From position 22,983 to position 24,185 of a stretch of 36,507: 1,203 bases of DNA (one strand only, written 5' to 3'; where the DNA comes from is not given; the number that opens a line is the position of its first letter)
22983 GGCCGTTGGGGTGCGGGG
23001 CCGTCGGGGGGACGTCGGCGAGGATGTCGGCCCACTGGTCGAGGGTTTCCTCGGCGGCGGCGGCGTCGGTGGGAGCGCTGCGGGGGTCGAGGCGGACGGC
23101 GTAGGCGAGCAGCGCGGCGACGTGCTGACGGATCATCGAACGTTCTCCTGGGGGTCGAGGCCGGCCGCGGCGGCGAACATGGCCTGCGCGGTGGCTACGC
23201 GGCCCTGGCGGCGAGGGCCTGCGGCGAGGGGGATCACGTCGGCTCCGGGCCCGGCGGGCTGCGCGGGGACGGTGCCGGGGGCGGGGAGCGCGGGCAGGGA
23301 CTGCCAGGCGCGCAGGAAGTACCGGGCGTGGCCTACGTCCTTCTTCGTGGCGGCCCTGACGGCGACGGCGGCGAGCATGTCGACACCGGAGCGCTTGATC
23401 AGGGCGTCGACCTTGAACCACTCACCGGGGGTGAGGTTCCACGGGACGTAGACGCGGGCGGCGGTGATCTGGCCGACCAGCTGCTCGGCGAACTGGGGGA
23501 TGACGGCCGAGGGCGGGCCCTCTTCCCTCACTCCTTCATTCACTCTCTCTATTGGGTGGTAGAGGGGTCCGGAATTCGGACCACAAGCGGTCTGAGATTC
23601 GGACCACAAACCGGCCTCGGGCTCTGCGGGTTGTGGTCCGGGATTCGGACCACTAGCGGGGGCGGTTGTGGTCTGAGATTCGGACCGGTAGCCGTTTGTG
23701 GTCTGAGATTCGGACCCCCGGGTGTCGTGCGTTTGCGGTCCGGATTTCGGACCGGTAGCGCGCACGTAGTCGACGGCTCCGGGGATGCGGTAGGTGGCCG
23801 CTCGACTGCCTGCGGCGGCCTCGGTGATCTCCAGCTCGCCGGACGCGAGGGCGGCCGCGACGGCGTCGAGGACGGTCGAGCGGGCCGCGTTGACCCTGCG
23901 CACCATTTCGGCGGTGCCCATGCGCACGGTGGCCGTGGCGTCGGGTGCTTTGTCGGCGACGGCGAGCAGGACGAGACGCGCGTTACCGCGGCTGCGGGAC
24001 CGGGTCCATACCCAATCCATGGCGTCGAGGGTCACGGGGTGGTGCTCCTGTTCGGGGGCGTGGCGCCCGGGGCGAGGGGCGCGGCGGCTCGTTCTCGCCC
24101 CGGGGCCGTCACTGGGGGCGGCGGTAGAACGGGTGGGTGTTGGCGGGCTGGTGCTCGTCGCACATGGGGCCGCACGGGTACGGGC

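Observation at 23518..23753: Iteron-type origin embedded in the initiator gene (lambda O/ori logic)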

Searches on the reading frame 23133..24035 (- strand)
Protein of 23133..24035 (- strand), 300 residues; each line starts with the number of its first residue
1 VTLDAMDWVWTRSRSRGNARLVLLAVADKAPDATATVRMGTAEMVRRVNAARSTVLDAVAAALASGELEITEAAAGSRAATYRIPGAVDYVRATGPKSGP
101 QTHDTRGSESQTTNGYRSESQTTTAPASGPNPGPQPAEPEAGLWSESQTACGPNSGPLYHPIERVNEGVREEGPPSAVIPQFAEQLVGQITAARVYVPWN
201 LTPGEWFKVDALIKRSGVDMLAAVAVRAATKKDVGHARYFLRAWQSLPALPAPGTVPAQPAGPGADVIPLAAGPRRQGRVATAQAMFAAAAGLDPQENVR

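Call 12: search_protein_families(library=pfam, proteins=[window:23133-24035:-], max_evalue=0.1)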
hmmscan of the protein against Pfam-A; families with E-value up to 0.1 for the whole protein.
window:23133-24035:- (300 aa): 0 families

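Call 13: search_protein_families(library=phrogs, proteins=[window:23133-24035:-], max_evalue=0.01)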
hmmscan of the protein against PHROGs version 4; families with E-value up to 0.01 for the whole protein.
window:23133-24035:- (300 aa): 5 families
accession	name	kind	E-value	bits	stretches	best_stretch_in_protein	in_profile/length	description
phrog_6643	-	DNA, RNA and nucleotide metabolism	1.8e-48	166.6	1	1-261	1-246/313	replication initiation protein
phrog_30000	-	unknown function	6.8e-18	66.3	1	177-298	207-323/334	-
phrog_391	-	DNA, RNA and nucleotide metabolism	2e-07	31.9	1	1-151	1-158/298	replication initiation O-like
phrog_33669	-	unknown function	6.9e-05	23.5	0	58-92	23-57/68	-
phrog_11896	-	DNA, RNA and nucleotide metabolism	0.0095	16.9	0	8-137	8-140/225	primosomal protein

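Call 19: search_dna_similar(query=window:23133-24035:-, collection=phages, mode=protein, max_rows=60, rows=spread)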
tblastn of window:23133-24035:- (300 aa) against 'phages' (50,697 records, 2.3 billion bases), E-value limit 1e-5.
Records with a match: 14; places in all: 14; records where one place covers at least 80% of the query: 10.
Best place of each record, by identity: 60-80% 2; <60% 12.
By first word of the organism name: Streptomyces 14.
By host as written in the record: Streptomyces venezuelae ATCC 10712 3; Streptomyces sanglieri UNT16F27A 2; Streptomyces mirabilis NRRL B-2400 2; Streptomyces venezuelae 2; Streptomyces griseus ATCC 10137 2; Streptomyces platensis MJ1A1 2; Streptomyces viridochromogenes DSM40736 1.
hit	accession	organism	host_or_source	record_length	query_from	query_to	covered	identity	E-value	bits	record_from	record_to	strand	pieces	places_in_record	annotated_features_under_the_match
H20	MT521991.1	Streptomyces phage Eklok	Streptomyces sanglieri UNT16F27A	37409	1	270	90%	60.9%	4e-85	284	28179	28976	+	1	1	41: helix-turn-helix DNA-binding domain protein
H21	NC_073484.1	Streptomyces phage Eklok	Streptomyces sanglieri UNT16F27A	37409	1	270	90%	60.9%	4e-85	284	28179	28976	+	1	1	41: helix-turn-helix DNA-binding domain protein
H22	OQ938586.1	Streptomyces phage SoJo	Streptomyces mirabilis NRRL B-2400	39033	1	270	90%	56.0%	9e-72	245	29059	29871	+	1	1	39: RepA-like replication initiator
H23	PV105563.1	Streptomyces phage Tubberson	Streptomyces mirabilis NRRL B-2400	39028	1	270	90%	56.0%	9e-72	245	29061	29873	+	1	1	39: DNA binding protein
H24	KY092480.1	Streptomyces phage Picard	Streptomyces venezuelae ATCC 10712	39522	1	270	90%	54.4%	2e-62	219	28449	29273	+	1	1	DNA binding protein | hypothetical protein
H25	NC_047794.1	Streptomyces phage Picard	Streptomyces venezuelae ATCC 10712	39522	1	270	90%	54.4%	2e-62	219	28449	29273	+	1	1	replication initiation protein | hypothetical protein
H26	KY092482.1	Streptomyces phage Mojorita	Streptomyces venezuelae ATCC 10712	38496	1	270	90%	53.7%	2e-62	218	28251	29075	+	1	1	DNA binding protein | hypothetical protein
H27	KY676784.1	Streptomyces phage ToastyFinz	Streptomyces viridochromogenes DSM40736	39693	1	247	82%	58.1%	1e-63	222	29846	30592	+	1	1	DNA binding protein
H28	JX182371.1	Streptomyces phage SV1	Streptomyces venezuelae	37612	1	256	85%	53.8%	3e-60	212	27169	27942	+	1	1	DNA binding protein | hypothetical protein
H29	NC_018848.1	Streptomyces phage SV1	Streptomyces venezuelae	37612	1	256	85%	53.8%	3e-60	212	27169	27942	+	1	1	replication initiation protein | hypothetical protein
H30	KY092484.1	Streptomyces phage Raleigh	Streptomyces griseus ATCC 10137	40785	175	300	42%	40.8%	9e-7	56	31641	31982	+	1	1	hypothetical protein (x2)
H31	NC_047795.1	Streptomyces phage Raleigh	Streptomyces griseus ATCC 10137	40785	175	300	42%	40.8%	9e-7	56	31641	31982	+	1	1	mucin-2 | cell surface glycoprotein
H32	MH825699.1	Streptomyces phage Darolandstone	Streptomyces platensis MJ1A1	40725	186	298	38%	43.6%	1e-7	59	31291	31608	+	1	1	39: hypothetical protein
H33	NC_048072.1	Streptomyces phage Darolandstone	Streptomyces platensis MJ1A1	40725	186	298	38%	43.6%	1e-7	59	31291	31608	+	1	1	39: mucin-2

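Call 20: find_related_loci(query=A1, collection=genome_contigs, flank=3000)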
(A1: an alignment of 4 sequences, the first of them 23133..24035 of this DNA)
Query A1 (300 aa) in genome_contigs; peptide patterns used: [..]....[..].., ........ (x = any residue, [..] = any of these).
83 stretches matched a pattern; 31 encode a relative of the query (tblastn E <= 1e-3); 31 distinct loci.
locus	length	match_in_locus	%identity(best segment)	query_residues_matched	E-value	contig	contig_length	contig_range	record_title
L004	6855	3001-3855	62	1-278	8e-94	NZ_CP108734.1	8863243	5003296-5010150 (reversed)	Streptomyces sp. NBC_00984 chromosome, complete genome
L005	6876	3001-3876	63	1-300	2e-93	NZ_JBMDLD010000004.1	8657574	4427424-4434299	Streptomyces sp. 2.9 contig_7, whole genome shotgun sequence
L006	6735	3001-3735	61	1-247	3e-82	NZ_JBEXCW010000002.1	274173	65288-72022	Streptomyces sp. NPDC005574 NPDC005574_288_A6.ctg-0002, whole genome shotgun sequence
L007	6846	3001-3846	56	1-281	3e-80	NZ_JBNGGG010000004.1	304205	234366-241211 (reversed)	Streptomyces sp. UG1 NODE_4_length_304205_cov_76.473255, whole genome shotgun sequence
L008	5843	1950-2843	54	1-297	6e-80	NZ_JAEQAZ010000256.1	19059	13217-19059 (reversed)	Streptomyces sp. MBT53 scaffold256_size19059_cov76.6177, whole genome shotgun sequence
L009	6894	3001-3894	54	1-297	9e-78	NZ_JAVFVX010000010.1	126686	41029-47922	Streptomyces sp. ADMS NODE_10_length_126686_cov_61.438029, whole genome shotgun sequence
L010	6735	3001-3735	61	1-247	9e-87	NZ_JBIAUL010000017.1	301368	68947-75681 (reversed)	Streptomyces sp. NPDC001714 NPDC001714_121_B1.ctg-0017, whole genome shotgun sequence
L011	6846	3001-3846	57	1-281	1e-76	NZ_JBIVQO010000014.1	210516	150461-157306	Streptomyces sp. NPDC092370 NPDC092370_168_H4.ctg-0014, whole genome shotgun sequence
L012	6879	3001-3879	54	1-290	5e-76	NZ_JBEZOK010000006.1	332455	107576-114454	Streptomyces sp. NPDC047880 NPDC047880_57_F9.ctg-0006, whole genome shotgun sequence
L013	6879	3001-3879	56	1-288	2e-75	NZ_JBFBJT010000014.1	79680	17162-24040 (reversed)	Streptomyces sp. NPDC086077 NPDC086077_94_F11.ctg-0015, whole genome shotgun sequence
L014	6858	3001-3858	54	1-283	5e-72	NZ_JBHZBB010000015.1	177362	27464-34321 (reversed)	Streptomyces sp. NPDC059201 NPDC059201_350_G8.ctg-0015, whole genome shotgun sequence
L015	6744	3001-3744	56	1-247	1e-71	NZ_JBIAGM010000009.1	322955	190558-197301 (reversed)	Streptomyces sp. NPDC006739 NPDC006739_32_D8.ctg-0009, whole genome shotgun sequence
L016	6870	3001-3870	53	1-290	1e-71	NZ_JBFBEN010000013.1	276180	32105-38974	Streptomyces sp. NPDC093248 NPDC093248_173_C6.ctg-0013, whole genome shotgun sequence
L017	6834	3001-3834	57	1-281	1e-71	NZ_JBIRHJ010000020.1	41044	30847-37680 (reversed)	Streptomyces sp. NPDC017940 NPDC017940_257_H10.ctg-0020, whole genome shotgun sequence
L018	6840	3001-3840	58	1-281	8e-79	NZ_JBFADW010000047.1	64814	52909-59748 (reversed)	Streptomyces sp. NPDC020766 NPDC020766_142_H2.ctg-0047, whole genome shotgun sequence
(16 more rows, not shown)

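Call 27: find_homologous_proteins(query=window:23133-24035:-, max_evalue=0.001)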
Query window:23133-24035:- (300 aa): 144 proteins with E <= 0.001 among 8000 candidates; the best 120 are listed.
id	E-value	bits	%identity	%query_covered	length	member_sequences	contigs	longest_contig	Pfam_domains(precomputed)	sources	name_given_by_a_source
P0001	5.9e-187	639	100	98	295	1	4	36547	-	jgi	jgi:hypothetical protein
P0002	8.8e-109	382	70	93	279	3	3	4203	-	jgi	jgi:hypothetical protein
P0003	8.7e-107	376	64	100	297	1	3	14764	-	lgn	-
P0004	3.2e-105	370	65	100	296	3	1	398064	-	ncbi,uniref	ncbi:hypothetical protein ACIQV3_11520 [Streptomyces sp. NPDC099050]|uniref:hypothetical protein n=1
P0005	1.5e-103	365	63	100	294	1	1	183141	-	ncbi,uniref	ncbi:hypothetical protein ACFV0B_08965 [Streptomyces xanthophaeus]|uniref:hypothetical protein n=1 T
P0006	5.4e-103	363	63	100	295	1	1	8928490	-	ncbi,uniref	ncbi:hypothetical protein [Streptomyces sp. 147326]|uniref:hypothetical protein n=1 Tax=Streptomyces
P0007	2.8e-100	354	62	100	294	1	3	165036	-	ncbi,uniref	ncbi:hypothetical protein ACFQ7B_00255 [Streptomyces erythrochromogenes]|uniref:hypothetical protein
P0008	9.3e-100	352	63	100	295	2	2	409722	-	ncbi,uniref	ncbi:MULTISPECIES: hypothetical protein [unclassified Streptomyces]|uniref:hypothetical protein n=1 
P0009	1.0e-99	352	62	100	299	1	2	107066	-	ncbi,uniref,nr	ncbi:hypothetical protein [Streptomyces antarcticus]|uniref:hypothetical protein n=1 Tax=Streptomyce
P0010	1.8e-98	348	62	100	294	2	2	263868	-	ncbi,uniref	ncbi:hypothetical protein ABT224_06915 [Streptomyces sp. NPDC001584]|uniref:hypothetical protein n=1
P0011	3.2e-98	347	60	100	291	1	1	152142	-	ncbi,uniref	ncbi:hypothetical protein [Streptomyces lavendulae]|uniref:hypothetical protein n=1 Tax=Streptomyces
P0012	6.3e-98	346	61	100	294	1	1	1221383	-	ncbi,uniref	ncbi:hypothetical protein [Streptomyces sp. NPDC008265]|uniref:hypothetical protein n=1 Tax=Streptom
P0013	2.0e-93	332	61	99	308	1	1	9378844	-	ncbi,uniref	ncbi:hypothetical protein ACNYS0_20080 [Streptomyces sp. BH034]|uniref:hypothetical protein n=1 Tax=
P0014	1.4e-92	329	58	97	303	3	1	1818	-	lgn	-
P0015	3.3e-92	328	60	93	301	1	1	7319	-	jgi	jgi:hypothetical protein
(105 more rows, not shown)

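Call 40: find_encoding_contigs(protein=P0002, flank=2500, max_places=2)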
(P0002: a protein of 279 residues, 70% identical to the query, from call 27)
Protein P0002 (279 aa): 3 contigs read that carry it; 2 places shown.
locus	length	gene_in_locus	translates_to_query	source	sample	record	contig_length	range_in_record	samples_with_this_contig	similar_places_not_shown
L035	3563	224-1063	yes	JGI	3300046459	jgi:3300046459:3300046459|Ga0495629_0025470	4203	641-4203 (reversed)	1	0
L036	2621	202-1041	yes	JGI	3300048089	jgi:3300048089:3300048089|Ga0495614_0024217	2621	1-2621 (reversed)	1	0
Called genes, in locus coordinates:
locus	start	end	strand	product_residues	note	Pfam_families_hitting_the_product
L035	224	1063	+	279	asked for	-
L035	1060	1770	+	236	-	PF24623:Phage_zn_bind_8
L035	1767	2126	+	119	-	-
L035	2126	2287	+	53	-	-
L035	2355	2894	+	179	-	PF13392:HNH_3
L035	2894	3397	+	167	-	PF00436:SSB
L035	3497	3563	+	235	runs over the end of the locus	?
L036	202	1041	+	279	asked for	-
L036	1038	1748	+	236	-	PF24623:Phage_zn_bind_8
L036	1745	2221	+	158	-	-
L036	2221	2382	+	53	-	-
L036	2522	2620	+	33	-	?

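Call 41: find_encoding_contigs(protein=P0004, flank=2500, max_places=1)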
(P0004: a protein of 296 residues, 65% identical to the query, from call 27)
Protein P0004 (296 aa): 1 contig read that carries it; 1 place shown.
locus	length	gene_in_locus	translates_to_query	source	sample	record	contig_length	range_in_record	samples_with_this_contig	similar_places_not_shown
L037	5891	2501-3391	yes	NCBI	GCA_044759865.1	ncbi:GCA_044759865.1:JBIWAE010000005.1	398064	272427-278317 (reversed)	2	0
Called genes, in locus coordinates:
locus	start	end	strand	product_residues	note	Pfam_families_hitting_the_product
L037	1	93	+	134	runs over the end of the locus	-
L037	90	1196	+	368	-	PF04404:ERF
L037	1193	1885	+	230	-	-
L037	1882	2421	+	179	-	-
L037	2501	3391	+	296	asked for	-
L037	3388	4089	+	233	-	PF24623:Phage_zn_bind_8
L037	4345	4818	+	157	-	PF00436:SSB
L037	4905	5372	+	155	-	-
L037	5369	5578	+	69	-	-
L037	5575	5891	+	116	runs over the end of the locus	-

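Call 42: find_encoding_contigs(protein=P0003, flank=2500, max_places=1)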
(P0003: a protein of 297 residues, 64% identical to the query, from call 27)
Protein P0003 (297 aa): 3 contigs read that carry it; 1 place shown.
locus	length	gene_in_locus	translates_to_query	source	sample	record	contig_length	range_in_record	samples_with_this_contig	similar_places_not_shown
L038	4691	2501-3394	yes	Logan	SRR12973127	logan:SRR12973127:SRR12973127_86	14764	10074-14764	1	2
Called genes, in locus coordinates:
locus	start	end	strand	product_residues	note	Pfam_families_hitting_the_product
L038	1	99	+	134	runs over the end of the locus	-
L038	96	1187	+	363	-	PF04404:ERF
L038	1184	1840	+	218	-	-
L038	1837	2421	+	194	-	-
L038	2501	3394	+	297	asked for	-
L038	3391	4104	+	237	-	PF24623:Phage_zn_bind_8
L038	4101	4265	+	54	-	-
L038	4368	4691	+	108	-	?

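Call 43: predict_structure(alignment_id=A2)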
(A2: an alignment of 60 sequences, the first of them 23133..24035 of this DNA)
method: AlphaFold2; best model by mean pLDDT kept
length: 300 residues; sequences in the alignment: 60
mean_pLDDT: 75.7   pTM: 0.39
mean pLDDT of the five models: 75.7, 74.7, 74.6, 74.4, 73.0
residues with pLDDT >= 90: 150; 70-90: 33; 50-70: 41; < 50: 76
segments of 3 or more residues with pLDDT < 50: 99-129, 137-171, 270-272
pLDDT, mean of each block of 10 residues (from residue 1): 91 96 96 93 97 98 98 96 86 58 38 37 41 46 42 45 44 75 98 97 96 96 97 95 94 74 53 56 76 63
secondary structure, 60 per line:
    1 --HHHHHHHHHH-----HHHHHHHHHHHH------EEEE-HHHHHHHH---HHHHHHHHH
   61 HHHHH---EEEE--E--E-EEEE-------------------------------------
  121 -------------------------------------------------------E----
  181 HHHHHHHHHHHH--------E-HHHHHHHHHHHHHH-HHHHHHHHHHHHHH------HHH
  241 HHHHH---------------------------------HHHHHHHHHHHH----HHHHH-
elements in order: H3-12 H18-29 E36-39 H41-48 H52-65 E69-72 E80-83 H181-192 H203-216 H218-231 H238-245 H279-290 H295-299

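Call 46: search_solved_structures(query=A2, max_evalue=10, show_alignments=2)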
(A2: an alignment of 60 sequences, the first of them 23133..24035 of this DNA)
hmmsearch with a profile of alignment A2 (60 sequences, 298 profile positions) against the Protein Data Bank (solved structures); distinct sequences matched with E-value up to 10: 2.
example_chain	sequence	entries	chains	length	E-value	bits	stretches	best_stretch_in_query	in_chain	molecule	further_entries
3tgn_A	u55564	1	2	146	0.031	17.5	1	39-84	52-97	Adc operon repressor AdcR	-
2pa6_A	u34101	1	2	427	1.9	11.6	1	46-83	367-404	Enolase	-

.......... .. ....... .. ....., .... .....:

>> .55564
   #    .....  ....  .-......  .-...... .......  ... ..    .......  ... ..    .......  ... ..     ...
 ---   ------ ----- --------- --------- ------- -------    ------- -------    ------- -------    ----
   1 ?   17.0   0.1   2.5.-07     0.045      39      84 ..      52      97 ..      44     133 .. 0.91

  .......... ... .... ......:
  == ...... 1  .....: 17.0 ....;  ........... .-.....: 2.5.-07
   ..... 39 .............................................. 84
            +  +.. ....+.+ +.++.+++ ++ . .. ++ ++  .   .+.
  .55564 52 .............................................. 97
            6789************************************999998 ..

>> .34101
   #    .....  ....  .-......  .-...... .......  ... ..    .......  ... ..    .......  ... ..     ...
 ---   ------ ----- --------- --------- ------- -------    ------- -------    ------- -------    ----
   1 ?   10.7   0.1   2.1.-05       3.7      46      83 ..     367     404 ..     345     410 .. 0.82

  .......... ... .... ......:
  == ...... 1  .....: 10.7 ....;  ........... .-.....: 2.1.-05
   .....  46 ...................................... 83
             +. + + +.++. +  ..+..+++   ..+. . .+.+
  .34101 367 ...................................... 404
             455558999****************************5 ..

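Call 48: search_protein_families(library=ncbifam, proteins=[window:23133-24035:-], max_evalue=1)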
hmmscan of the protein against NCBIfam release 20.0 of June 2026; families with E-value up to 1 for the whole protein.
window:23133-24035:- (300 aa): 0 families

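Call 49: fold_search(model_id=the predicted structure, library=pdb)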
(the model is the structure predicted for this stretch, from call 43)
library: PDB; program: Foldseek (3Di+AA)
matches with E <= 10: 1156; with E <= 0.001: 0
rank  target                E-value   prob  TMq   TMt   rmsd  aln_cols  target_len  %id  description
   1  3m8e_B                5.0e-02  0.96  0.18  0.45   7.8        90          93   11  Protein structure of Type III plasmid segregation TubR (released 2010-07-07)
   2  4ray_B                8.7e-02  0.99  0.21  0.41   4.4        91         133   15  Crystal structure of Magnetospirillum gryphiswaldense MSR-1 Apo-Fur (released 2015-07-15)
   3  1ft9_A                9.1e-02  0.98  0.18  0.25   7.6        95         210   16  STRUCTURE OF THE REDUCED (FEII) CO-SENSING PROTEIN FROM R. RUBRUM (released 2000-10-09)
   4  6pcp_A                1.0e-01  1.00  0.19  0.39   5.2        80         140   15  Mechanism for regulation of DNA binding of Bordetella bronchiseptica BpsR by 6-hydroxynicotinic acid (released 2019-11-06)
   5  3tgn_B                1.1e-01  0.98  0.19  0.35   5.0        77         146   16  Crystal Structure of the zinc-dependent MarR Family Transcriptional Regulator AdcR in the Zn(II)-bound State (released 2011-11-30)
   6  4pql_B                1.4e-01  0.99  0.22  0.46   4.9        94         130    5  N-Terminal domain of DNA binding protein (released 2014-06-11)
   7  8c7t_A                1.5e-01  0.98  0.20  0.23   4.9        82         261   12  Unliganded transcriptional pleiotropic repressor CodY from Enterococcus faecalis (released 2023-06-28)
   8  4ray_A                1.8e-01  0.98  0.20  0.40   4.1        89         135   15  Crystal structure of Magnetospirillum gryphiswaldense MSR-1 Apo-Fur (released 2015-07-15)
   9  2b0l_A                1.8e-01  0.92  0.19  0.47   5.1        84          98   15  C-terminal DNA binding domain of transcriptional pleiotropic repressor CodY. (released 2006-02-21)
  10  3k0l_A                1.9e-01  0.93  0.20  0.38   5.2        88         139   12  Crystal Structure of Putative MarR Family Transcriptional Regulator from Acinetobacter sp. ADP (released 2009-10-13)
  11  4nb5_D                1.9e-01  0.93  0.20  0.36   4.6        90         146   19  Crystal Structure of a transcriptional regulator (released 2014-04-23)
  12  2dk5_MODEL_1_A        2.0e-01  0.97  0.20  0.57   6.4        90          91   14  Solution structure of Winged-Helix domain in RNA polymerase III 39KDa polypeptide (released 2006-10-06)
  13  3m8f_B                2.0e-01  0.97  0.20  0.53   6.9        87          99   16  Protein structure of type III plasmid segregation TubR mutant (released 2010-07-07)
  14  4ggg_A                2.0e-01  0.95  0.18  0.50   7.9        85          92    9  Crystal structure of V66A/L68V CzrA in the Zn(II)bound state. (released 2013-02-06)
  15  4lmy_A                2.0e-01  0.89  0.17  0.31   5.4        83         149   10  Structure of GAS PerR-Zn-Zn (released 2014-04-02)
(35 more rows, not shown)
